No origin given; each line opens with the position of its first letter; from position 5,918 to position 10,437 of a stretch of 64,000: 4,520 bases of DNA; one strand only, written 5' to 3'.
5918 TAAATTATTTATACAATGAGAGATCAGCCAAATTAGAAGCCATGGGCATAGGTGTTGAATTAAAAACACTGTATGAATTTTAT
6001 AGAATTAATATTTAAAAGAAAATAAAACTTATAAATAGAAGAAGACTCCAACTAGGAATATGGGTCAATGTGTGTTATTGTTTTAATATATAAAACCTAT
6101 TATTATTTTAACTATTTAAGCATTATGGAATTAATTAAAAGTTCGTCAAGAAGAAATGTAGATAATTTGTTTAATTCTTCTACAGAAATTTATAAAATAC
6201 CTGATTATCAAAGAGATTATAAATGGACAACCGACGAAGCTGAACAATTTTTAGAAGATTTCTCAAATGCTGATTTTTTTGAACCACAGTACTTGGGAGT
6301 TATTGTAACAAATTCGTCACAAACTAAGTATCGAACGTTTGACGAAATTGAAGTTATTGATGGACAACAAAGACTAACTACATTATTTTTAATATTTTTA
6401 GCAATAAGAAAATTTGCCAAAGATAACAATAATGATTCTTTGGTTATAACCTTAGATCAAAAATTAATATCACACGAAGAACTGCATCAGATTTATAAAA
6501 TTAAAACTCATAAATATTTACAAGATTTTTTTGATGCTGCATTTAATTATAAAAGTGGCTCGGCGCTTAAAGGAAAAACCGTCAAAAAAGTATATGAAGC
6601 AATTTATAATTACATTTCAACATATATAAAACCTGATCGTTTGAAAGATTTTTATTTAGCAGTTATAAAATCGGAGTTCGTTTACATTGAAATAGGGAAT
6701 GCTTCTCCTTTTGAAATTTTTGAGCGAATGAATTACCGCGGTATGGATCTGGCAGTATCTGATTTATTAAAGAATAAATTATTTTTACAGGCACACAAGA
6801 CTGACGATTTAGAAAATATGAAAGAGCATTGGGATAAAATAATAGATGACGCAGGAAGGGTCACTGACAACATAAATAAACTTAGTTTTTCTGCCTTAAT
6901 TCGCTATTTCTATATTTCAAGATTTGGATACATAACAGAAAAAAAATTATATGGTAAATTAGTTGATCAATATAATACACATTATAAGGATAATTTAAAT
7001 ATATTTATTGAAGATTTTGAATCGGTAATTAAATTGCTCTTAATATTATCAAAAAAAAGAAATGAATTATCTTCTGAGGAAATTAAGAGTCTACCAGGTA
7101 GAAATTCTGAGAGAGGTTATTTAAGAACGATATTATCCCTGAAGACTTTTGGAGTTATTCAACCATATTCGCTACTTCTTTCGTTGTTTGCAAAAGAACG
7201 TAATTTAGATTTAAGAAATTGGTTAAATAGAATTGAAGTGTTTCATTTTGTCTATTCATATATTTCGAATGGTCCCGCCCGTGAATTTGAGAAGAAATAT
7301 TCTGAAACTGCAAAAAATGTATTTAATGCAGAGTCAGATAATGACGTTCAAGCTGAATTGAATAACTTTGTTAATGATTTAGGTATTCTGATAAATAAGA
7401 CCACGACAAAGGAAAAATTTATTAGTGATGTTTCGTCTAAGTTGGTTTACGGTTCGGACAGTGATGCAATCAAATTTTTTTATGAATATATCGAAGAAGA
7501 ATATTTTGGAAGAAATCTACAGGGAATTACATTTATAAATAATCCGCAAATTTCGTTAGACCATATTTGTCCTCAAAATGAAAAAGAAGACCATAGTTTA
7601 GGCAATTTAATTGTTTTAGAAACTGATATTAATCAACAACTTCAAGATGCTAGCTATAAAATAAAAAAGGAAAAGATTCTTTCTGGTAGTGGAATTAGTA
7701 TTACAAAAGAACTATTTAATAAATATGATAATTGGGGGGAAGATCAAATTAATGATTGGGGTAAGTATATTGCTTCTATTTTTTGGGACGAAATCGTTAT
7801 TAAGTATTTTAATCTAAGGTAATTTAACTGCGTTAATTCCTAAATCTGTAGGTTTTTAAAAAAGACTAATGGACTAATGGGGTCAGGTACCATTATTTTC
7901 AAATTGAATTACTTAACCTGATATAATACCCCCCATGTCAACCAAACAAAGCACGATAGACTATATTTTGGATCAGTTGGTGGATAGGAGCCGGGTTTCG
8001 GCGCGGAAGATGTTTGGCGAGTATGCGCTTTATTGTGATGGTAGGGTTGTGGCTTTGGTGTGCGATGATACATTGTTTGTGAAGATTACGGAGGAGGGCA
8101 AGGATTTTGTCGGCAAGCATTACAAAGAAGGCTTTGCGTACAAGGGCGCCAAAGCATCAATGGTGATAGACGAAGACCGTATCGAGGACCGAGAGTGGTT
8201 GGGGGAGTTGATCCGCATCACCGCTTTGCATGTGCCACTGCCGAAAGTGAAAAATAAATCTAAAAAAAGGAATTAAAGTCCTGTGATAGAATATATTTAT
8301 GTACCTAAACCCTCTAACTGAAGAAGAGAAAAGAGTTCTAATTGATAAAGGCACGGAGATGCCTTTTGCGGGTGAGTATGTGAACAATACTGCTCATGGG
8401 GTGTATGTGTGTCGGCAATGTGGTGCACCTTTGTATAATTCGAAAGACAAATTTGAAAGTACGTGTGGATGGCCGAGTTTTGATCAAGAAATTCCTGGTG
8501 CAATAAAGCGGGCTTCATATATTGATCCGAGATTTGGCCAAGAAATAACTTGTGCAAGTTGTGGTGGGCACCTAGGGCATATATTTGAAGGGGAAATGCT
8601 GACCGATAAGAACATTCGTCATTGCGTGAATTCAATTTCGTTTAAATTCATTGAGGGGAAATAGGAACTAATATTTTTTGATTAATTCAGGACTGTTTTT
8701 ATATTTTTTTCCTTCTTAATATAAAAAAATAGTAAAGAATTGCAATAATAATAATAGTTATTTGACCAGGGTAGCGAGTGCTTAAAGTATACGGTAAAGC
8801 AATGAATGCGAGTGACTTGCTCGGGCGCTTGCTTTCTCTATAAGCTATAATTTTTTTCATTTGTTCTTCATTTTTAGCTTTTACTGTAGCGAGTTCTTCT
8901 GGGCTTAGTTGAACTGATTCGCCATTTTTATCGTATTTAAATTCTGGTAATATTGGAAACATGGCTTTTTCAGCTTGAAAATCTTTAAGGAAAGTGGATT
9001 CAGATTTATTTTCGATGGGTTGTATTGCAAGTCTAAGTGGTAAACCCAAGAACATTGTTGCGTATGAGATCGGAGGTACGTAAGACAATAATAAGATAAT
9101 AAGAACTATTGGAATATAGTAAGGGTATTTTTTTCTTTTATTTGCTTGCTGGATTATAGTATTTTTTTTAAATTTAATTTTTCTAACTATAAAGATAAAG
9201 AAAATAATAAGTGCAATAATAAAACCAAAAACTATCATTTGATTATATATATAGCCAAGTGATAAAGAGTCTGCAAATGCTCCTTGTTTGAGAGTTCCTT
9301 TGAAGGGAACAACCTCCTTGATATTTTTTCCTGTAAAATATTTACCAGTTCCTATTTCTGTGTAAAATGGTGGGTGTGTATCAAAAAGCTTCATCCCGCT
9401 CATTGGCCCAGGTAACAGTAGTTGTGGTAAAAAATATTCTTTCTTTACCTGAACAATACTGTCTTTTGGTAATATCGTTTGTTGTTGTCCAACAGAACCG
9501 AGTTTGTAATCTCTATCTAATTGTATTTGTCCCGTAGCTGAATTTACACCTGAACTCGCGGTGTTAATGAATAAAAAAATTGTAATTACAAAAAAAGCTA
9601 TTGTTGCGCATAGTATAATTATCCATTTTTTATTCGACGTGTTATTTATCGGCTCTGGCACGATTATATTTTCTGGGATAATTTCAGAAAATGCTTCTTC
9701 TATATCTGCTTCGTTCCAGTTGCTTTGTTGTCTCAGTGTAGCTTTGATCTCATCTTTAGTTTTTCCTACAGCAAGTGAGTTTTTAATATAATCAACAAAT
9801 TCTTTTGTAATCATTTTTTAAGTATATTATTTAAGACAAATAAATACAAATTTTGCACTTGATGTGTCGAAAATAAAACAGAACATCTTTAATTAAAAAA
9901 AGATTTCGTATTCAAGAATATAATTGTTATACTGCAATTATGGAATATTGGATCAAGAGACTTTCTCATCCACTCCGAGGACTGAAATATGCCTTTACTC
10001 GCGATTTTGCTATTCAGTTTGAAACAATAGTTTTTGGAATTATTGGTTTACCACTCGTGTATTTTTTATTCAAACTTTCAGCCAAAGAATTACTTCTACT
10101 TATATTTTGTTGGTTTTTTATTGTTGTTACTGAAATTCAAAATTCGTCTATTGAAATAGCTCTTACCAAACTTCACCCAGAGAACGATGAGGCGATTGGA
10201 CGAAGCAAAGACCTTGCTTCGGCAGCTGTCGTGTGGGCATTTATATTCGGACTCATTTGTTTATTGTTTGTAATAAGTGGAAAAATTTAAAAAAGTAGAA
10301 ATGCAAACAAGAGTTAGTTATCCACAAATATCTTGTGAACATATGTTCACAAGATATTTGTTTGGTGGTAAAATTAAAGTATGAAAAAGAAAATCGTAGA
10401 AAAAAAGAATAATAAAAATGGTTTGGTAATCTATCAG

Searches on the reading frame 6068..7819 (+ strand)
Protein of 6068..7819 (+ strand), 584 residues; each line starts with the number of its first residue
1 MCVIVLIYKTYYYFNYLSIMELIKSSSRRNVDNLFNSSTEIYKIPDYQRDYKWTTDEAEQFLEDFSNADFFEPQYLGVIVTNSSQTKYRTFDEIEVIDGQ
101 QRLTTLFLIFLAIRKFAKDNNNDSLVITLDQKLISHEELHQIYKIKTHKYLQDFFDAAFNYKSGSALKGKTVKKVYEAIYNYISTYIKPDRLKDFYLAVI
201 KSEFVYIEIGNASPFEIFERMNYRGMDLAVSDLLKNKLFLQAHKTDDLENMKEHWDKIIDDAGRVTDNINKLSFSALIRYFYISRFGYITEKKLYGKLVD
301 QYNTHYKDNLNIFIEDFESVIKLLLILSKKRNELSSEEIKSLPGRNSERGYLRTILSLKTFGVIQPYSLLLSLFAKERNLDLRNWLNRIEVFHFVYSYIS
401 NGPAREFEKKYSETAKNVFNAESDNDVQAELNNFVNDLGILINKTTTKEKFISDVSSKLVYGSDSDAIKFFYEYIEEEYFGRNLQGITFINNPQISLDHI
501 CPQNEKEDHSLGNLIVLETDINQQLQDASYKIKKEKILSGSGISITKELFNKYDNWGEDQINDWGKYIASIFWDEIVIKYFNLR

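Call 75: search_protein_families(library=pfam, proteins=[window:6068-7819:+], max_evalue=0.001)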
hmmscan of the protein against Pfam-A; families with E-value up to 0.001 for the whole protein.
window:6068-7819:+ (584 aa): 3 families
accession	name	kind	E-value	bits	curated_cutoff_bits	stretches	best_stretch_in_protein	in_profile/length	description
PF03235.19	GmrSD_N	-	1e-32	114.3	33.2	1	32-239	2-199/199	GmrSD restriction endonuclease, N-terminal domain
PF07510.16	GmrSD_C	-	4.7e-13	49.7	23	1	446-569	2-136/138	GmrSD restriction endonucleases, C-terminal domain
PF13395.12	HNH_4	-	0.00024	21.4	22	1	490-524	13-47/54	HNH endonuclease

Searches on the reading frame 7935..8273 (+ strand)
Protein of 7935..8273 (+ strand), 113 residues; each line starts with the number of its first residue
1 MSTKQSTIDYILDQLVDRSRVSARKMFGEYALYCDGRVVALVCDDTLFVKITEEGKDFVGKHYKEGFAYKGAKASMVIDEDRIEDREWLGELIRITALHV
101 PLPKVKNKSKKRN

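Call 40: search_protein_families(library=pfam, proteins=[window:7935-8273:+], max_evalue=0.01)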
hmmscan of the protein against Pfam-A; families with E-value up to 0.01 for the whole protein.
window:7935-8273:+ (113 aa): 1 family
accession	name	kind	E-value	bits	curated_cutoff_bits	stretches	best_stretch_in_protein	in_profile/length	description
PF04993.18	TfoX_N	-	9.2e-16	58.2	30.1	1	14-95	2-86/91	TfoX N-terminal domain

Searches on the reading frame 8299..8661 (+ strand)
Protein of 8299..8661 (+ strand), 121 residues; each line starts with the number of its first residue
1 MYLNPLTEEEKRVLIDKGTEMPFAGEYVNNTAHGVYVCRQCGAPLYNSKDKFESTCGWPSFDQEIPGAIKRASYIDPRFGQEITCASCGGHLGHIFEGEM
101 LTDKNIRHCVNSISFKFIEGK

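Call 40: search_protein_families(library=pfam, proteins=[window:8299-8661:+], max_evalue=0.01)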
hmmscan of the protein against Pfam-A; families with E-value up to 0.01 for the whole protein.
window:8299-8661:+ (121 aa): 5 families
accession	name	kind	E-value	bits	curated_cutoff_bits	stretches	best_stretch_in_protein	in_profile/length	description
PF01641.26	SelR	-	9.2e-40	135.7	24.9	1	6-118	1-115/116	SelR domain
PF01907.25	Ribosomal_L37e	-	0.00024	21.5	27.6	1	25-60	8-40/53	Ribosomal protein L37e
PF08271.17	Zn_Ribbon_TF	-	0.0023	17.9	29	0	27-43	11-27/43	TFIIB zinc-binding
PF13824.12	zf-Mss51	-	0.0025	18.4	27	0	31-53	10-32/55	Zinc-finger of mitochondrial splicing suppressor 51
PF15399.11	DUF4620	-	0.0077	17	27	0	47-77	14-44/113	Domain of unknown function (DUF4620)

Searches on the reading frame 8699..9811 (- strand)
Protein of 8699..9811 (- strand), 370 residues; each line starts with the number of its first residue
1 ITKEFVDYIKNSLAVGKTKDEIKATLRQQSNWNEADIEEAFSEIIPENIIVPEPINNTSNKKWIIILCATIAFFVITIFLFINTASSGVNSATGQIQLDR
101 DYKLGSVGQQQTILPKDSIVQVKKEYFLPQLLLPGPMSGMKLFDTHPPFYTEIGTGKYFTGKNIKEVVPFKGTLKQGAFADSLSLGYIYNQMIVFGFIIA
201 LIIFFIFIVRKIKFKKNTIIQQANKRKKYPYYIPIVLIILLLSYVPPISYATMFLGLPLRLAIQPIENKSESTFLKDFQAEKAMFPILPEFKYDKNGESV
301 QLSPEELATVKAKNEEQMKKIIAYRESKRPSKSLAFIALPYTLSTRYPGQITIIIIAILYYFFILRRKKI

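Call 40: search_protein_families(library=pfam, proteins=[window:8699-9811:-], max_evalue=0.01)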
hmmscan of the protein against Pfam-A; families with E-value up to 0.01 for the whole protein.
window:8699-9811:- (370 aa): 1 family
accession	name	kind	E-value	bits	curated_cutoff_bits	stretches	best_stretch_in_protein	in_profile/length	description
PF20990.2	DUF2207_C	-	0.0079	16.4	33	0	2-218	74-193/247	Predicted membrane protein (DUF2207) C-terminal domain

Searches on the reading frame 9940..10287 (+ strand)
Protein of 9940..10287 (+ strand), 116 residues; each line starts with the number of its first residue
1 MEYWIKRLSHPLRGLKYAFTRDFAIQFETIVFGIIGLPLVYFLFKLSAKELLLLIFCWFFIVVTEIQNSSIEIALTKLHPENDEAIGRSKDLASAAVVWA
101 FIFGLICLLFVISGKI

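Call 3: search_protein_families(library=pfam, proteins=[window:9940-10287:+], max_evalue=0.01)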
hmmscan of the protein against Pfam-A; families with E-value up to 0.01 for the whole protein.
window:9940-10287:+ (116 aa): 1 family
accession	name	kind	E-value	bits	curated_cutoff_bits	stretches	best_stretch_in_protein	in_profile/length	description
PF01219.24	DAGK_prokar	-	4.1e-19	68.7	22.3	1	12-111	4-101/102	Prokaryotic diacylglycerol kinase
